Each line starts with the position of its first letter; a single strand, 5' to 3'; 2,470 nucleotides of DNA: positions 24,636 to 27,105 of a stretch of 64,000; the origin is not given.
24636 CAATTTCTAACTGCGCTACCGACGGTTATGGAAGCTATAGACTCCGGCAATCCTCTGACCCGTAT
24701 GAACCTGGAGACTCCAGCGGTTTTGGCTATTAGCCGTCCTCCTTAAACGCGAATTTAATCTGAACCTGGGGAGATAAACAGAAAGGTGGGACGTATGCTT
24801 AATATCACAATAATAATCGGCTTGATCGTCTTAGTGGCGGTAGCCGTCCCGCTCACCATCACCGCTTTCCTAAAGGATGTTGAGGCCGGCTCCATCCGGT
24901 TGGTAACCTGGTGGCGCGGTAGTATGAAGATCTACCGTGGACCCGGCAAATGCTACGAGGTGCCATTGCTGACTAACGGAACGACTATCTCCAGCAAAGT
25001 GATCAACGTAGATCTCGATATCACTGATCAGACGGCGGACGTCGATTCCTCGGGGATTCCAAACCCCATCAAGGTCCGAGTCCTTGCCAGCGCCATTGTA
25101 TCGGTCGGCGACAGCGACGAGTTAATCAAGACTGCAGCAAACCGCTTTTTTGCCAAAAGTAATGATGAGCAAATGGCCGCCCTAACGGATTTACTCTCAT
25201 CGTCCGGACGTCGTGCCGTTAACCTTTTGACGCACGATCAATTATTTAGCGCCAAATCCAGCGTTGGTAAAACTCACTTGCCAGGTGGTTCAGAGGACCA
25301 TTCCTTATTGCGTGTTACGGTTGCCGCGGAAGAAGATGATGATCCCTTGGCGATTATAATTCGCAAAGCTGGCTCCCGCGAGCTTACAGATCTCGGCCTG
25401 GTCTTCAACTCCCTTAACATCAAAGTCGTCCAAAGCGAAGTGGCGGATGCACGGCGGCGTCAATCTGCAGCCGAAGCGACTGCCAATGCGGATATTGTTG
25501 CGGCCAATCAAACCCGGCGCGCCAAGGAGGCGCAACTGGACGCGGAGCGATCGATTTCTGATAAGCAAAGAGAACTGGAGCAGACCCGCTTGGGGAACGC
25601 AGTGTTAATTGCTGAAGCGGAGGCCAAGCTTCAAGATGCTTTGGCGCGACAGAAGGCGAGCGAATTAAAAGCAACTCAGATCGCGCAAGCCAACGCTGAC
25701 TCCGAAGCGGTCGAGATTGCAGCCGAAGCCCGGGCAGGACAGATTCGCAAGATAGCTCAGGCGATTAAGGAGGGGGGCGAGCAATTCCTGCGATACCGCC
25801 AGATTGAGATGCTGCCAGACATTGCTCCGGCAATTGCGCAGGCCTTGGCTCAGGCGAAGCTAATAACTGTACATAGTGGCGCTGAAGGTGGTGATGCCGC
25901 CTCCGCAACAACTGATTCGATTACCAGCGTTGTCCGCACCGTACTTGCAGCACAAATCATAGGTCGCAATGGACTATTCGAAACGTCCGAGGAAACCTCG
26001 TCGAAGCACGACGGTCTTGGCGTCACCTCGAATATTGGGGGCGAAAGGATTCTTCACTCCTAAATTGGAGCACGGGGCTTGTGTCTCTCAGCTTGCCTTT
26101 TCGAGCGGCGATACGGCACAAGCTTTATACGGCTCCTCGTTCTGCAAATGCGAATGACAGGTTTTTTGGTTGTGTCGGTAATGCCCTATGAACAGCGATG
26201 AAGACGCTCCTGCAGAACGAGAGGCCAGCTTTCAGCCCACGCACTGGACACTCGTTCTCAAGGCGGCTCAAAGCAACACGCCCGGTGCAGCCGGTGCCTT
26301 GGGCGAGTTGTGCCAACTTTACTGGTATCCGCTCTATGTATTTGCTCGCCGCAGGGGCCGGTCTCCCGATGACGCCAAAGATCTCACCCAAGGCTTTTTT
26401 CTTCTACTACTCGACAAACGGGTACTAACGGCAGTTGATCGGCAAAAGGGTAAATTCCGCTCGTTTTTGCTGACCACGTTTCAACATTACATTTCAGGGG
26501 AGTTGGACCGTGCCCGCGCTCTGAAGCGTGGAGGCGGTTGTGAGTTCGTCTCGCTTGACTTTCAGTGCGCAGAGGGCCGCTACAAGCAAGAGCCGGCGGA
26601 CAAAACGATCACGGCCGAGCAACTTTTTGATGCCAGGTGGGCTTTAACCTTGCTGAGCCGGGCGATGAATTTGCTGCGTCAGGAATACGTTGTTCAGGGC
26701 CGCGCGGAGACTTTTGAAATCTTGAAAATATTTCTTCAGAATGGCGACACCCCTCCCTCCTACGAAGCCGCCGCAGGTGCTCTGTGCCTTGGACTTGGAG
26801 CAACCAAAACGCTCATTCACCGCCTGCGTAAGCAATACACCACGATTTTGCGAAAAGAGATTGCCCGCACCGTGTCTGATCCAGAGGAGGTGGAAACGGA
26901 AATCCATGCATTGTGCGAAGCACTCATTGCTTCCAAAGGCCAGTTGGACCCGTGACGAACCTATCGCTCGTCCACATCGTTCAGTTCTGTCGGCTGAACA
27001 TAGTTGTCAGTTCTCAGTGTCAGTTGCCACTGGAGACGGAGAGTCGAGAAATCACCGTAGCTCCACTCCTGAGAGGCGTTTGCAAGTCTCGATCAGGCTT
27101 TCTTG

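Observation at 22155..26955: pspA, then a [YqiJ/NfeD-like anchor + Zn ribbon + Hanks kinase] fusion, then flotillin, then ECF sigma: a membrane-integrity module wired to phospho-signalling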

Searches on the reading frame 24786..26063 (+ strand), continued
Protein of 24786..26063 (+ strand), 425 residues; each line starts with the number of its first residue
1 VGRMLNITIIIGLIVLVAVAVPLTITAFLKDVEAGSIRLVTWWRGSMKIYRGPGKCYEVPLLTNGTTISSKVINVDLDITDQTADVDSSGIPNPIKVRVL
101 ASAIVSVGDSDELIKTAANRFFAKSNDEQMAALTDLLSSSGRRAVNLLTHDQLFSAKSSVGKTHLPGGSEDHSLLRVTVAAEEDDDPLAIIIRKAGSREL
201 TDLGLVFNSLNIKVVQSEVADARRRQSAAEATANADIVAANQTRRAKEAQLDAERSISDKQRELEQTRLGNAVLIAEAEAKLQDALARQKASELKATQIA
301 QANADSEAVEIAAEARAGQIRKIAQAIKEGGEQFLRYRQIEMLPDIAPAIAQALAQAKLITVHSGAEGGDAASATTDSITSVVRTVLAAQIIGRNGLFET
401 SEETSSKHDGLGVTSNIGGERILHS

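Call 63: fold_search(model_id=the predicted structure, library=pdb)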
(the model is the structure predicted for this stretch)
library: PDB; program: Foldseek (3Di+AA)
matches with E <= 10: 85; with E <= 0.001: 0
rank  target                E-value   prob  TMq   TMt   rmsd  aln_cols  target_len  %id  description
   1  7ath                  2.0e+00  0.06  0.07  0.18  17.5        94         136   13  Crystal structure of UipA (released 2021-10-06)
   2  2rky_C                2.2e+00  0.12  0.06  0.23   3.3        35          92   23  Crystal structure of the fourth and fifth fibronectin F1 modules in complex with a fragment of staphylococcus aureus f (released 2008-08-05)
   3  4zop_B                2.7e+00  0.03  0.09  0.14  27.2       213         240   13  Co-crystal Structure of Lipid Kinase PI3K alpha with a selective phosphatidylinositol-3 kinase alpha inhibitor (released 2016-05-18)
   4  1xwd_A                3.5e+00  0.04  0.04  0.17   9.4        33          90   18  Crystal Structure of Human Follicle Stimulating Hormone Complexed with its Receptor (released 2005-01-25)
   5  8kec_a                3.5e+00  0.01  0.05  0.08  29.3       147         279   16  Cyanophage A-1(L) tail fiber (released 2024-04-10)
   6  6efd_A                4.6e+00  0.16  0.06  0.12   4.4        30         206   10  Hsa Siglec and Unique domains in complex with the sialyl T antigen trisaccharide (released 2020-02-19)
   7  5ys2_C                4.6e+00  0.11  0.07  0.15   4.3        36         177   14  Structure of the domain IV(D_IV) of Pseudorabies virus glycoprotein B( PRV gB) (released 2017-12-27)
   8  3ey7_B                4.6e+00  0.03  0.04  0.10  11.4        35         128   11  Structure from the mobile metagenome of V. Cholerae. Integron cassette protein VCH_CASS1 (released 2009-01-13)
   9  1b77_A                4.9e+00  0.09  0.06  0.10   8.0        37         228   16  BUILDING A REPLISOME STRUCTURE FROM INTERACTING PIECES: A SLIDING CLAMP COMPLEXED WITH AN INTERACTION PEPTIDE FROM DNA (released 1999-02-08)
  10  3vpb_E                4.9e+00  0.03  0.06  0.25   5.4        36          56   22  ArgX from Sulfolobus tokodaii complexed with LysW/Glu/ADP/Mg/Zn/Sulfate (released 2013-02-27)
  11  7kmj_A                5.2e+00  0.15  0.06  0.12   4.4        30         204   10  Hsa Siglec and Unique domains in complex with Sialyl Lewis C (released 2022-05-25)
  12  4tsd_B                5.2e+00  0.10  0.05  0.13   1.4        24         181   12  Crystal structure of Helicobacter pylori HP1029 (released 2015-06-10)
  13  6drt_A                5.2e+00  0.09  0.05  0.10   2.0        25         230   16  Crystal structure of the processivity clamp GP45 complexed with recognition peptide of ligase from bacteriophage T4 (released 2018-09-26)
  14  5ys2_E                5.2e+00  0.04  0.06  0.14   6.0        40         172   20  Structure of the domain IV(D_IV) of Pseudorabies virus glycoprotein B( PRV gB) (released 2017-12-27)
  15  2ch6_C                5.2e+00  0.02  0.07  0.09  14.7       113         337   11  Crystal structure of human N-acetylglucosamine kinase in complex with ADP and glucose (released 2006-09-18)
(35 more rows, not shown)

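Call 68: search_protein_representatives(alignment_id=A3)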
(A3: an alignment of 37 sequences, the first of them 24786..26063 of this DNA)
Query: 37 sequences, 436 profile positions. Proteins with E-value up to 0.001 (for the whole library): 296; up to 1e-10: 201; up to 1e-30: 100. The best 150 are listed.
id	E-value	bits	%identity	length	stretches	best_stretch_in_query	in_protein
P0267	9.3e-187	637.4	-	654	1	27-417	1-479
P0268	1.5e-149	514.8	-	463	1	8-411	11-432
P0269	1.6e-134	465.2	-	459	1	8-423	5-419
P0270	1.0e-132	459.3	-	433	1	8-415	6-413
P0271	6.3e-120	417.1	-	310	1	75-305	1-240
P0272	1.9e-112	392.5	-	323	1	167-429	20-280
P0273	2.2e-111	389.0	-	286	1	8-243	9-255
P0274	5.8e-111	387.6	-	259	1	100-328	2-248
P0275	1.7e-106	372.9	-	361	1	12-252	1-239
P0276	1.2e-105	370.1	-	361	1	190-427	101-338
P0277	5.4e-95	335.0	-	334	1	145-362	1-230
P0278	1.3e-93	330.4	-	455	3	121-291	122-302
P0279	7.5e-88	311.5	-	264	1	179-382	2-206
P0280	7.8e-86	304.8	-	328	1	114-412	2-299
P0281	8.7e-86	304.6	-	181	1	86-249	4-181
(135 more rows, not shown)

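Call 84: search_protein_families(library=padloc, proteins=[L168:5220-6953:+, window:24786-26063:+], max_evalue=0.001)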
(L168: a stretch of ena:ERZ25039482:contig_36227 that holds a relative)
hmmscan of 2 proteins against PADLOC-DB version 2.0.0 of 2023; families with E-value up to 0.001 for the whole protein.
L168:5220-6953:+ (577 aa): 35 families (the best 25 are shown)
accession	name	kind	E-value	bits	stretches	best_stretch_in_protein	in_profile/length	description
PDLC04053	PD-T4-6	-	5.1e-70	234.4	1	291-559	16-280/311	-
PDLC04042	PD-T4-6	-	1.1e-69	233.3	1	291-553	16-275/292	-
PDLC04061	PD-T4-6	-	1.6e-68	230.5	1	291-554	23-287/510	-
PDLC04060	PD-T4-6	-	5.1e-63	211.6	1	292-552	16-271/486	-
PDLC04054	PD-T4-6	-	7e-63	211.1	1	291-558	17-281/347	-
PDLC04043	PD-T4-6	-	4.1e-59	198.8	1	291-558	22-285/452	-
PDLC04039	PD-T4-6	-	6.8e-57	191.5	1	292-549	22-274/458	-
PDLC04047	PD-T4-6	-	2.6e-55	185.8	1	291-552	17-274/327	-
PDLC04052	PD-T4-6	-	1.3e-54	184.3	1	292-543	17-269/496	-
PDLC04138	mad6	-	2.1e-54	183.5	1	269-553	43-316/659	mads_6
PDLC04041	PD-T4-6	-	6e-54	181.9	1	292-547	36-290/443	-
PDLC01088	C3a189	-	6.7e-53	178.4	1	292-536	5-248/840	kinase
PDLC04040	PD-T4-6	-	2.6e-51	173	1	292-549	2-264/547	-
PDLC04057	PD-T4-6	-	4.4e-50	169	1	292-553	16-273/443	-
PDLC04048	PD-T4-6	-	7.6e-47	158.4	1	291-544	17-266/354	-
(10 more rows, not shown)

window:24786-26063:+ (425 aa): 0 families

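Call 92: search_protein_families(library=pfam, alignment_id=A3, max_evalue=1)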
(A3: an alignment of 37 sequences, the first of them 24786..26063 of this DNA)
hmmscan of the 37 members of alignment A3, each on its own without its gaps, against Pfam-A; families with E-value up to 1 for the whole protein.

A. member 1, window:24786-26063:+ (425 aa): 1 family
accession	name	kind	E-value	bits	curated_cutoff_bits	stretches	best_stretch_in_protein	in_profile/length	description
PF08861.15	DUF1828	-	0.11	13.3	22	1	182-237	5-61/91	Domain of unknown function DUF1828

B. families by the number of members that match (of 37 scanned): 16 families
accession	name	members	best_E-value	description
PF08861.15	DUF1828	23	0.043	Domain of unknown function DUF1828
PF15077.11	MAJIN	18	0.27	Membrane-anchored junction protein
PF16994.11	Glyco_trans_4_5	8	0.025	Glycosyl-transferase family 4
PF13160.11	DUF3995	7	0.017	Protein of unknown function (DUF3995)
PF15654.11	Tox-WTIP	4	0.06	Toxin with a conserved tryptophan and TIP tripeptide motif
PF02402.22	Lysis_col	3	0.047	Lysis protein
PF19752.4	DUF6239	2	0.066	Family of unknown function (DUF6239)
PF15975.10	Flot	1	0.0044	Flotillin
PF13563.12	2_5_RNA_ligase2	1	0.043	2'-5' RNA ligase superfamily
PF07790.16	Pilin_N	1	0.05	Archaeal Type IV pilin, N-terminal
PF15903.10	PL48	1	0.071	Filopodia upregulated, FAM65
PF25496.1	URGCP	1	0.077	Up-regulator of cell proliferation-like domain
PF00680.25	RdRP_1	1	0.14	Viral RNA-dependent RNA polymerase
PF01985.26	CRS1_YhbY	1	0.32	CRS1 / YhbY (CRM) domain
PF04189.18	Gcd10p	1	0.61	Gcd10p family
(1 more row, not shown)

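Call 93: search_protein_families(library=ncbifam, alignment_id=A3, max_evalue=0.01)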
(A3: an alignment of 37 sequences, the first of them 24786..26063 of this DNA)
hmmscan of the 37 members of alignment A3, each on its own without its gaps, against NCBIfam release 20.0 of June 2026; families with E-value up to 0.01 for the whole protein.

A. member 1, window:24786-26063:+ (425 aa): 1 family
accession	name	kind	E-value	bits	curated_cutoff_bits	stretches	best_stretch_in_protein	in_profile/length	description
NF058507.1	FlotScfldFlot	equivalog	3.8e-11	42.7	700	2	208-385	290-455/477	flotillin lipid rafts scaffold protein FloT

B. families by the number of members that match (of 37 scanned): 3 families
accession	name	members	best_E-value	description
NF058507.1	FlotScfldFlot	37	7.4e-16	flotillin lipid rafts scaffold protein FloT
TIGR02794.1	tolA_full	15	3.2e-06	cell envelope integrity protein TolA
NF007065.0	PRK09510.1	3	0.003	cell envelope integrity protein TolA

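Call 96: search_protein_families(library=pfam, proteins=[L060:9233-9715:+, L066:9230-9703:+, L060:5573-7306:+, L066:9710-11767:+, L074:5380-7305:+, L060:4437-5510:+], max_evalue=0.01)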
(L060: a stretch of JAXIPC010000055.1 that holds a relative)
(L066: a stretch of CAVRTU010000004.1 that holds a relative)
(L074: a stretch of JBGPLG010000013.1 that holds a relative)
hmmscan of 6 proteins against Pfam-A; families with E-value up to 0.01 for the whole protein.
L060:9233-9715:+ (160 aa): 0 families

L066:9230-9703:+ (157 aa): 3 families
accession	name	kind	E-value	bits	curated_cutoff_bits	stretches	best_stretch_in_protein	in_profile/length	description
PF09500.16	YiiD_C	-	6e-39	133.7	27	1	13-152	2-142/144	Putative thioesterase (yiiD_Cterm)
PF14539.12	DUF4442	-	7.8e-07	29.8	25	1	48-145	39-124/132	Domain of unknown function (DUF4442)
PF03061.28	4HBT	-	5.1e-06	27.1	20.6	1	54-121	1-65/79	Thioesterase superfamily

L060:5573-7306:+ (577 aa): 4 families
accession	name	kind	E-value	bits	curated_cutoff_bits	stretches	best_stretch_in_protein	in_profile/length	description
PF00069.31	Pkinase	-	2.4e-41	142.3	31.7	1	26-222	1-193/263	Protein kinase domain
PF07714.23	PK_Tyr_Ser-Thr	-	1.5e-27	97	23.1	1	28-216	3-194/258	Protein tyrosine and serine/threonine kinase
PF01636.29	APH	-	6.6e-05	23.2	23.2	1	126-178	147-203/239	Phosphotransferase enzyme family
PF06293.20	Kdo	-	0.0083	16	21.3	0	121-191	115-188/207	Lipopolysaccharide kinase (Kdo/WaaP) family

L066:9710-11767:+ (685 aa): 4 families
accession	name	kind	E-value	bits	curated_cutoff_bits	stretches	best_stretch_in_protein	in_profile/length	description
PF00069.31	Pkinase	-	1.1e-48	166.4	31.7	1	55-307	1-256/263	Protein kinase domain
PF07714.23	PK_Tyr_Ser-Thr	-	1.1e-31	110.5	23.1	1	57-300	3-250/258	Protein tyrosine and serine/threonine kinase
PF17667.7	Pkinase_fungal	-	0.00028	20.2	24.1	1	170-235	303-376/387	Fungal protein kinase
PF01636.29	APH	-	0.009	16.2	23.2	1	90-198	78-194/239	Phosphotransferase enzyme family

L074:5380-7305:+ (641 aa): 3 families
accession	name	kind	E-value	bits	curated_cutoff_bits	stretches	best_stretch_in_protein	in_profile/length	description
PF00069.31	Pkinase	-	1.9e-40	139.3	31.7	1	77-274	1-194/263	Protein kinase domain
PF07714.23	PK_Tyr_Ser-Thr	-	1.1e-27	97.4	23.1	1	79-267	3-194/258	Protein tyrosine and serine/threonine kinase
PF17667.7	Pkinase_fungal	-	0.0047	16.2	24.1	1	193-247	305-363/387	Fungal protein kinase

L060:4437-5510:+ (357 aa): 0 families

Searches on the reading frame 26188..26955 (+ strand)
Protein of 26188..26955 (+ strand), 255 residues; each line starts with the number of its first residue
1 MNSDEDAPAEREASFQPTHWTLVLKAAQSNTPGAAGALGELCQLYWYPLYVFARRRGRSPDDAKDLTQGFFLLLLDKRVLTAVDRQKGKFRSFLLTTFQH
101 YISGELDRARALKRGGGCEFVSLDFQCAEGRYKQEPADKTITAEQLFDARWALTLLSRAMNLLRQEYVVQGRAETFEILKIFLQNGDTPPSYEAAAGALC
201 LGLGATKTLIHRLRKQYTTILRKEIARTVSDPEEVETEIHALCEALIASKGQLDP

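Call 4: search_protein_families(library=pfam, proteins=[window:26188-26955:+], max_evalue=0.1)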
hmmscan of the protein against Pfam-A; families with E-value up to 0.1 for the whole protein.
window:26188-26955:+ (255 aa): 1 family
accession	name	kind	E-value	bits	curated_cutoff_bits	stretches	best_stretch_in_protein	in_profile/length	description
PF04542.20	Sigma70_r2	-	0.0017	18.6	24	1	49-102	9-61/71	Sigma-70 region 2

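Call 7: search_protein_families(library=ncbifam, proteins=[window:26188-26955:+], max_evalue=0.1)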
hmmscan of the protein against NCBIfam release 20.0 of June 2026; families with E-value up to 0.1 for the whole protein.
window:26188-26955:+ (255 aa): 6 families
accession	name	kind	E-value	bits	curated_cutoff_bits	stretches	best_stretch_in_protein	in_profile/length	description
TIGR02937.1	sigma70-ECF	superfamily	0.00014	21.5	42.9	1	37-134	2-86/165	sigma-70 family RNA polymerase sigma factor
NF009172.0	PRK12519.1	subfamily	0.00028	20.5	222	1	33-113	26-100/194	RNA polymerase sigma factor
TIGR02985.1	Sig70_bacteroi1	subfamily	0.003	17.8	126.4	1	42-109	7-71/162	RNA polymerase sigma-70 factor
NF010500.0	PRK13919.1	subfamily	0.0049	17.1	226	1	33-110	20-95/186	putative RNA polymerase sigma E protein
NF007229.0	PRK09647.1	equivalog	0.023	14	265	0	191-229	172-210/220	RNA polymerase sigma factor SigE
NF009166.1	PRK12513.1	equivalog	0.049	13.3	206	1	33-164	19-140/193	RNA polymerase sigma factor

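Call 22: search_solved_structures(query=window:26188-26955:+, max_evalue=1)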
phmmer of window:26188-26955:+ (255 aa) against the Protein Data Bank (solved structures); distinct sequences matched with E-value up to 1: 0.

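Call 49: search_solved_structures(query=A4, max_evalue=1)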
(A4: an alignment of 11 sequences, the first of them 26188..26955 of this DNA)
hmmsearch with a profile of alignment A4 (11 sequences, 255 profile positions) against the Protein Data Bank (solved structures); distinct sequences matched with E-value up to 1: 18.
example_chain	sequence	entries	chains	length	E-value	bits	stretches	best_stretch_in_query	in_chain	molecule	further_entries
5wuq_A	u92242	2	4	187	0.00026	23.7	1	189-223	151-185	ECF RNA polymerase sigma factor SigW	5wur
9m9d_F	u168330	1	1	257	0.0028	20.3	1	190-222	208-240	ECF RNA polymerase sigma factor SigE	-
9m9e_F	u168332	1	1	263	0.0032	20.2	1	190-222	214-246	ECF RNA polymerase sigma factor SigE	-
9m98_F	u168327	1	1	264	0.0032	20.2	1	190-222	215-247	ECF RNA polymerase sigma factor SigE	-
6in7_B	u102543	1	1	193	0.016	17.9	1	167-222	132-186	RNA polymerase sigma-H factor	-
8z6g_B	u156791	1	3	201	0.016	17.8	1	167-222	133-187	RNA polymerase sigma factor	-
6jbx_A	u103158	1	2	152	0.018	17.7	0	190-230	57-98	Fatty acid biosynthesis transcriptional regulator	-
6jhe_A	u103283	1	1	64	0.078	15.6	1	190-223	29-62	ECF RNA polymerase sigma factor SigW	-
2da4_A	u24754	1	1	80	0.17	14.5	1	185-220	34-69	Hypothetical protein DKFZp686K21156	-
5uxx_A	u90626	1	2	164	0.22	14.1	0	191-223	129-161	RNA polymerase sigma factor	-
2k4b_A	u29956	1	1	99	0.41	13.2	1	173-219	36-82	Transcriptional regulator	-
3mzy_A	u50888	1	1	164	0.6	12.7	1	62-225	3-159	RNA polymerase sigma-H factor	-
2h27_A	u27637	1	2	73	0.62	12.6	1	176-217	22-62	RNA polymerase Sigma E factor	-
5zx2_F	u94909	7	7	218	0.84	12.2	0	172-222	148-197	ECF RNA polymerase sigma factor SigH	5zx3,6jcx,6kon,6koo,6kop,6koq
11fs_A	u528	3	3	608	0.85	12.2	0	85-109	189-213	Cas10IVc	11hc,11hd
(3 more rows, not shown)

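Call 50: search_protein_families(library=pfam, alignment_id=A4, max_evalue=0.01)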
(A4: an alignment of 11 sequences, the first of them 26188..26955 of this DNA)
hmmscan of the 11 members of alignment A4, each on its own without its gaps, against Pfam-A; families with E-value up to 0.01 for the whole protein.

A. member 1, window:26188-26955:+ (255 aa): 1 family
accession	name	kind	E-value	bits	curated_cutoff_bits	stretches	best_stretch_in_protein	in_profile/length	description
PF04542.20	Sigma70_r2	-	0.0017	18.6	24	1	49-102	9-61/71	Sigma-70 region 2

B. families by the number of members that match (of 11 scanned): 4 families
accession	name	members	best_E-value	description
PF04542.20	Sigma70_r2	11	2.3e-06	Sigma-70 region 2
PF08281.18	Sigma70_r4_2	9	1.9e-05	Sigma-70, region 4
PF07638.17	Sigma70_ECF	2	5.4e-05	ECF sigma factor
PF13518.12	HTH_28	1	0.0019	Helix-turn-helix domain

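Call 84: search_protein_families(library=padloc, proteins=[window:26188-26955:+], max_evalue=0.001)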
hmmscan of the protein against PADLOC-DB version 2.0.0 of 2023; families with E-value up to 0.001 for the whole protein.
window:26188-26955:+ (255 aa): 0 families
